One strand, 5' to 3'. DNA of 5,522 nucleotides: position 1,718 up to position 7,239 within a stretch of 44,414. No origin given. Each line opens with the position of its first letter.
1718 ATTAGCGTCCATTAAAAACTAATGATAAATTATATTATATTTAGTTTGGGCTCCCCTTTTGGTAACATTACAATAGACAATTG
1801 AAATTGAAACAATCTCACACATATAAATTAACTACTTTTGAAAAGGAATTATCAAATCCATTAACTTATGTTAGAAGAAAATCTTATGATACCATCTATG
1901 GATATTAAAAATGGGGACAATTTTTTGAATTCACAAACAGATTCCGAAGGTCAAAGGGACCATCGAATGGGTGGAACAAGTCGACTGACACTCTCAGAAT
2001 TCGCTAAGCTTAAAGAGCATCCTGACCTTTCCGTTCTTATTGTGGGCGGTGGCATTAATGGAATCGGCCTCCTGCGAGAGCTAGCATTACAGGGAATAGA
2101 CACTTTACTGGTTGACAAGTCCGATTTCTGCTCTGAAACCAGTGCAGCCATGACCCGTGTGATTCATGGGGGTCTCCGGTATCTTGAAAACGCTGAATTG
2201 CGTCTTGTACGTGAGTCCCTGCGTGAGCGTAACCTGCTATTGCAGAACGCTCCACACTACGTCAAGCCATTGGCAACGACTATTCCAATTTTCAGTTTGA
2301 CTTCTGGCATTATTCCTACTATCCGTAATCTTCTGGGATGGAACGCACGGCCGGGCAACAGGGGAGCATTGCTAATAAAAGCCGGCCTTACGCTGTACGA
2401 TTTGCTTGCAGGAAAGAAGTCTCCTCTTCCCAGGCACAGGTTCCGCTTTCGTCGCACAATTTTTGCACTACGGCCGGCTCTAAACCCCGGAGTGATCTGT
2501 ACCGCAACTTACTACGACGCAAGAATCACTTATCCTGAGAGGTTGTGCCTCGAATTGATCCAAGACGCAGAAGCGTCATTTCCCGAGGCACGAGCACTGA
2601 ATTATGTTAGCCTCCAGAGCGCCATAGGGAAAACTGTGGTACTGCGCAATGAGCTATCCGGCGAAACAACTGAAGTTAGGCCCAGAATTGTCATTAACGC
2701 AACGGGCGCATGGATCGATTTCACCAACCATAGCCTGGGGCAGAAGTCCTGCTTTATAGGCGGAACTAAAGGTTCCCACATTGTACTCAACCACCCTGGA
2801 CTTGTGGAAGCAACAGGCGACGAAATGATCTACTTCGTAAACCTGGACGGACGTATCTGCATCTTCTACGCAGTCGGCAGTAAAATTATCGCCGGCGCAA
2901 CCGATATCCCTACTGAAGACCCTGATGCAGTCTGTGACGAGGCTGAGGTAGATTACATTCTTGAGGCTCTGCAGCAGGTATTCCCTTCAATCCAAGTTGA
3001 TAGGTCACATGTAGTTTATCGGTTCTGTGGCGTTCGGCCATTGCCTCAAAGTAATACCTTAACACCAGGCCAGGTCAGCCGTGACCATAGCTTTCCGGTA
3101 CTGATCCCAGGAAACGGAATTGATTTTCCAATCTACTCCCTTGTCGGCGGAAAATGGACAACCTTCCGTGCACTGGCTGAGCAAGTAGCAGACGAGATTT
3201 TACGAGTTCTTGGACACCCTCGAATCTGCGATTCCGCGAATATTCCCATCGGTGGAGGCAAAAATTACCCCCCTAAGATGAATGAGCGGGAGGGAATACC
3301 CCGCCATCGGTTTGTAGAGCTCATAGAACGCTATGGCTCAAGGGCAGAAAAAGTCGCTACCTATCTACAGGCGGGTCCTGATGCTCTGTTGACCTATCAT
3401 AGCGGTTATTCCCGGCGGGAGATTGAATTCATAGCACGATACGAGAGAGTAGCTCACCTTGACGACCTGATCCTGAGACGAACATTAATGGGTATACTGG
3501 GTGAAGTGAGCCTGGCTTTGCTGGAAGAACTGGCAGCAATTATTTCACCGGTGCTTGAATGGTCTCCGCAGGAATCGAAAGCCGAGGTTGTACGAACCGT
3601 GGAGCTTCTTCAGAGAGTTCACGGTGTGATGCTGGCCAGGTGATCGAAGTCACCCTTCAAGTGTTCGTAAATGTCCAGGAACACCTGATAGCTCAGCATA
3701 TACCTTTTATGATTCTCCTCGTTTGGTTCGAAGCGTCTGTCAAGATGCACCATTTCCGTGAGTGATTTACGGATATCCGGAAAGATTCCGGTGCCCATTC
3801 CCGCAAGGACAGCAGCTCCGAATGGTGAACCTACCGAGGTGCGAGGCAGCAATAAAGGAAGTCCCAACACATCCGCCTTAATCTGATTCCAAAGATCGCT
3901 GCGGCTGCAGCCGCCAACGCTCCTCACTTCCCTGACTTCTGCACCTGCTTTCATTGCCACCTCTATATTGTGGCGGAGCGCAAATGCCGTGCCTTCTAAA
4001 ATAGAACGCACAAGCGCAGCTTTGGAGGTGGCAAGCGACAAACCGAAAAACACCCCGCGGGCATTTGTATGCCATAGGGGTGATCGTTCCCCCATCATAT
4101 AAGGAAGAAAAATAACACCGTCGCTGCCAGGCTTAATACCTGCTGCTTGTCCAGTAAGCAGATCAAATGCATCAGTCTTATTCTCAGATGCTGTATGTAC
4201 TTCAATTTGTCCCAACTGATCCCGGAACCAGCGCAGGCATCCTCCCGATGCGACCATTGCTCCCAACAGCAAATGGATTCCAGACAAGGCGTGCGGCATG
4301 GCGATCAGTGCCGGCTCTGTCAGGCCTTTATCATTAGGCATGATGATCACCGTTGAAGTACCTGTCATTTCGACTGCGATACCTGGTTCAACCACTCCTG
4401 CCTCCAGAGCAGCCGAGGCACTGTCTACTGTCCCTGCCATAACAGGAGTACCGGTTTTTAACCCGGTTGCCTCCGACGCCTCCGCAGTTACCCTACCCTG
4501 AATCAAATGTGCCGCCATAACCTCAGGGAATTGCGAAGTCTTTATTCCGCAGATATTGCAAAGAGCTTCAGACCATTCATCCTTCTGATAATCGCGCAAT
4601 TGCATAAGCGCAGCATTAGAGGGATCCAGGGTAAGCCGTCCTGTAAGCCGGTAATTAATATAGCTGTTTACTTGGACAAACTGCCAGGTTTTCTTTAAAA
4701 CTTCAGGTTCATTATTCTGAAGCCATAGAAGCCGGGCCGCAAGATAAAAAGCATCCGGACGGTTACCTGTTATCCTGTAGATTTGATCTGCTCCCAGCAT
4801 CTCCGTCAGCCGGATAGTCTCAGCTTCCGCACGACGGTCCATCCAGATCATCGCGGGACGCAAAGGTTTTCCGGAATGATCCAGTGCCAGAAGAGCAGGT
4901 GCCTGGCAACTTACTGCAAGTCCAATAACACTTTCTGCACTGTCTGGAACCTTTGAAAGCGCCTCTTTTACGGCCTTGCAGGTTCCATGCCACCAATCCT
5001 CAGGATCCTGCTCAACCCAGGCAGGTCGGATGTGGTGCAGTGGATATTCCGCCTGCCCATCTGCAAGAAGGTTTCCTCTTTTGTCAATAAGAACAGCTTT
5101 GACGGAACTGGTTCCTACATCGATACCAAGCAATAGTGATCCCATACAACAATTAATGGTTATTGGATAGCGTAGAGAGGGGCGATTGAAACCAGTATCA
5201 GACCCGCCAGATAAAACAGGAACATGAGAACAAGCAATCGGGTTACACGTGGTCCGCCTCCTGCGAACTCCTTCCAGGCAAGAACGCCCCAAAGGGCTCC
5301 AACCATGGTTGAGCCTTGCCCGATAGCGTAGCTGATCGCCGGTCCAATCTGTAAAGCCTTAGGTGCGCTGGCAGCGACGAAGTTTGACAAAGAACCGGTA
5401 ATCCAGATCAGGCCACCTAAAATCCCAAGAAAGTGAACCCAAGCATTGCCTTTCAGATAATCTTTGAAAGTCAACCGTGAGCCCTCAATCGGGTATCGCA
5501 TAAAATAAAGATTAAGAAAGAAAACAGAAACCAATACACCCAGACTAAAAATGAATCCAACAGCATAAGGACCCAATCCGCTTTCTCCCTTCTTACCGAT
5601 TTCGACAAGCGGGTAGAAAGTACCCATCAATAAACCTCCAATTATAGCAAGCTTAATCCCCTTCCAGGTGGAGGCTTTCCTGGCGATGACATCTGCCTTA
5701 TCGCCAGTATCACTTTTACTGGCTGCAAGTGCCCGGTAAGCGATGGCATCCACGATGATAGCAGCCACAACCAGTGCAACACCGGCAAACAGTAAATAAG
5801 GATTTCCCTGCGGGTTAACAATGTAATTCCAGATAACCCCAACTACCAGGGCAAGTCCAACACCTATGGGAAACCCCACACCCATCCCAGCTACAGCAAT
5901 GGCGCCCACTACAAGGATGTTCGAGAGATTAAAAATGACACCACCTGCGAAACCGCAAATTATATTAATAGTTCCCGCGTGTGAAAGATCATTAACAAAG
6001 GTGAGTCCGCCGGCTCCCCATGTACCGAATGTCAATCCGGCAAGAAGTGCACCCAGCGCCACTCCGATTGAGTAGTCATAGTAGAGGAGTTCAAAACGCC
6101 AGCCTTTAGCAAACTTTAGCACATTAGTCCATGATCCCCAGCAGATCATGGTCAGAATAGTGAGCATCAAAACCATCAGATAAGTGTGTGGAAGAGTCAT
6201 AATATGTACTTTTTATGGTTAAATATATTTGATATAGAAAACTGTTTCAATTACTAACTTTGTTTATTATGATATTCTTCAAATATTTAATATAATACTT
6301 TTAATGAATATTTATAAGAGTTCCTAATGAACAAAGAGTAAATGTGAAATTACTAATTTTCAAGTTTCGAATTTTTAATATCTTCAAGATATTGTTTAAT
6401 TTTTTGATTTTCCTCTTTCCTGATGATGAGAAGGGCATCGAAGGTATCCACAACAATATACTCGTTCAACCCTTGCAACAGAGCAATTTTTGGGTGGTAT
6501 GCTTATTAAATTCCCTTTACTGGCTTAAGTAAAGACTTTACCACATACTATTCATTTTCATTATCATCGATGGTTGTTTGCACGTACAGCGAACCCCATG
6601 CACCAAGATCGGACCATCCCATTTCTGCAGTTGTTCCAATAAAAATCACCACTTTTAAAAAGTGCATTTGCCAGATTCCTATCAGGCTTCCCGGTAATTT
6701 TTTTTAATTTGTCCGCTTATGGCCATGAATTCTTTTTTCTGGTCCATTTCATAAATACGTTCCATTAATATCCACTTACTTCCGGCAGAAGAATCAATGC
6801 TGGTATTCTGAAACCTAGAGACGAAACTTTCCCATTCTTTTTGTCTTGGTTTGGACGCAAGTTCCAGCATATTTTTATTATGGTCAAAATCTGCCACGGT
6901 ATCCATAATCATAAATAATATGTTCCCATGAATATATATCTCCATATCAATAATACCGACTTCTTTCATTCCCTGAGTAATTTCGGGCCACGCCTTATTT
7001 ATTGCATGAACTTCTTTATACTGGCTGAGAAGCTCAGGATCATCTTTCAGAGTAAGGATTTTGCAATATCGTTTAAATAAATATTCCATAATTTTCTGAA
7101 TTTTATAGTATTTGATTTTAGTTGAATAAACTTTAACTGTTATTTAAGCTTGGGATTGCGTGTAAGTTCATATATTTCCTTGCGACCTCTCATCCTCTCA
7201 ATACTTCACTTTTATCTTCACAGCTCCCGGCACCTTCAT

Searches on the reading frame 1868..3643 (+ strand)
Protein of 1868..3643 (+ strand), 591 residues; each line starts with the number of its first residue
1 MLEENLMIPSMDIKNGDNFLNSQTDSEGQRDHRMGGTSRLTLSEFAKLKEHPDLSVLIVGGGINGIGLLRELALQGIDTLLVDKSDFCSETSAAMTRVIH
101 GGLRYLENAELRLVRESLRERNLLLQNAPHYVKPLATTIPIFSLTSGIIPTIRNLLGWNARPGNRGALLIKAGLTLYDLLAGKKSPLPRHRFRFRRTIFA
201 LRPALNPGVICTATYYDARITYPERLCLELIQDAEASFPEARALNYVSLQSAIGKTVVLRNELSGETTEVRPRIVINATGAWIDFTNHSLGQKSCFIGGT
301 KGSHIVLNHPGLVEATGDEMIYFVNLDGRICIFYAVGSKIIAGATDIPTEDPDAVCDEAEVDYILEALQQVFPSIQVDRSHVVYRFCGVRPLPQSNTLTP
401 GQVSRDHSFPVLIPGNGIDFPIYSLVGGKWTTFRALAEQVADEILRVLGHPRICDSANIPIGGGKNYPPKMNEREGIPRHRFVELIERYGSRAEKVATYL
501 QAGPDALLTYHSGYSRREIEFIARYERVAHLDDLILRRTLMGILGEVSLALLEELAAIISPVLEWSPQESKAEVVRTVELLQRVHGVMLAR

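Call 70: search_protein_families(library=ncbifam, proteins=[window:1868-3643:+], max_evalue=0.00001)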
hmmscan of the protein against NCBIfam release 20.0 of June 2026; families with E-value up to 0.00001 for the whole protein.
window:1868-3643:+ (591 aa): 6 families
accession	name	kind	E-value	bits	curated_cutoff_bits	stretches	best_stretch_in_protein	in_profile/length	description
NF008899.0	PRK12266.1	equivalog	1.4e-72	244.8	360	1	53-544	6-483/508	glycerol-3-phosphate dehydrogenase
NF009906.0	PRK13369.1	equivalog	5.1e-62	210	352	1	52-543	5-481/502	glycerol-3-phosphate dehydrogenase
NF033461.1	glycerol3P_ox_1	equivalog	1.3e-39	136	840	1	47-396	13-352/607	type 1 glycerol-3-phosphate oxidase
TIGR03377.1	glycerol3P_GlpA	equivalog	2.8e-38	131.7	552.8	2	199-542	118-456/530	anaerobic glycerol-3-phosphate dehydrogenase subunit GlpA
NF008313.0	PRK11101.1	equivalog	4.3e-24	85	425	2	200-543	128-467/548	anaerobic glycerol-3-phosphate dehydrogenase subunit A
NF033460.1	glycerol3P_ox_II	equivalog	3.9e-09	36.1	460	0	55-103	3-52/361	type 2 glycerol-3-phosphate oxidase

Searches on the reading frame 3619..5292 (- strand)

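Call 70: search_protein_families(library=ncbifam, proteins=[window:3619-5292:-], max_evalue=0.00001)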
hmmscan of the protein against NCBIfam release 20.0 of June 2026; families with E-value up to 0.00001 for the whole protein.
window:3619-5292:- (557 aa): 12 families
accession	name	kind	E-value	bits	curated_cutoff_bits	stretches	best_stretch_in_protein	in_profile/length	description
TIGR01312.1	XylB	equivalog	8.1e-114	380.8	380.25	1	55-542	1-480/481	xylulokinase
TIGR01314.1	gntK_FGGY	equivalog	1.4e-88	297.6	648.55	1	54-554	2-502/505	gluconokinase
NF008187.0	PRK10939.1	equivalog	9.4e-76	255.5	528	1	52-546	4-504/521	autoinducer-2 kinase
NF011601.0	PRK15027.1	equivalog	3.4e-73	246.7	912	1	54-546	2-480/484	xylulokinase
TIGR01311.1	glycerol_kin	equivalog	1.9e-63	214.5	590.35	1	53-531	2-480/496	glycerol kinase GlpK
NF000756.0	PRK00047.1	subfamily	4.6e-59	200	498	1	54-531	7-481/502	glycerol kinase GlpK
NF003154.0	PRK04123.1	equivalog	1e-55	189.6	428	1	52-545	4-537/554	ribulokinase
TIGR02628.1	fuculo_kin_coli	equivalog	2.9e-43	148.5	470.9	1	54-524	3-465/465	L-fuculokinase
TIGR01234.1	L-ribulokinase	equivalog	1.9e-42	145.8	583.25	1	54-541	3-526/536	ribulokinase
TIGR01315.1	5C_CHO_kinase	subfamily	6.8e-42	143.9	408.7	2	54-296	2-261/541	FGGY family pentulose kinase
NF007925.0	PRK10640.1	equivalog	1.3e-23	83.2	639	1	91-327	41-274/489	rhamnulokinase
TIGR02627.1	rhamnulo_kin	equivalog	5.7e-23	81.2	527.95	1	85-326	29-267/454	rhamnulokinase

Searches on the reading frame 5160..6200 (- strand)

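Call 70: search_protein_families(library=ncbifam, proteins=[window:5160-6200:-], max_evalue=0.00001)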
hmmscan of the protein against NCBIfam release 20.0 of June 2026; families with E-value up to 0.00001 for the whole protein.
window:5160-6200:- (346 aa): 1 family
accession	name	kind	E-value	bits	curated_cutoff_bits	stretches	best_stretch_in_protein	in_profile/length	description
TIGR00776.1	RhaT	subfamily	4.9e-07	29.2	319.6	1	9-315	1-266/290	RhaT/GlcU family sugar-proton symporter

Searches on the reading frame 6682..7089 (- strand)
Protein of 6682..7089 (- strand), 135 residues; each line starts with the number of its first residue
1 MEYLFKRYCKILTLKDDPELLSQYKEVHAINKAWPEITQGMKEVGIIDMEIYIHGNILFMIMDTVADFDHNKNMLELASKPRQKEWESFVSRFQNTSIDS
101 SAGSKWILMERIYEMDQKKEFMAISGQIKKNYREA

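Call 3: search_protein_families(library=pfam, proteins=[window:6682-7089:-], max_evalue=0.01)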
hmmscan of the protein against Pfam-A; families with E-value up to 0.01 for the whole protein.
window:6682-7089:- (135 aa): 1 family
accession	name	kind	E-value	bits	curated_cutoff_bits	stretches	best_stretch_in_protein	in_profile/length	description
PF05336.19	rhaM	-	1.3e-25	90.1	23.4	1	7-115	1-105/105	L-rhamnose mutarotase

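Call 5: search_protein_families(library=ncbifam, proteins=[window:6682-7089:-], max_evalue=0.01)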
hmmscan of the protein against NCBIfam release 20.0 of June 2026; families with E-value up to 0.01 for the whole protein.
window:6682-7089:- (135 aa): 1 family
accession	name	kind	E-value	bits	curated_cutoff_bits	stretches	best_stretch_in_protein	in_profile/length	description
TIGR02625.1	YiiL_rotase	equivalog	0.008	16.5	99.6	1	18-103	10-91/102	L-rhamnose mutarotase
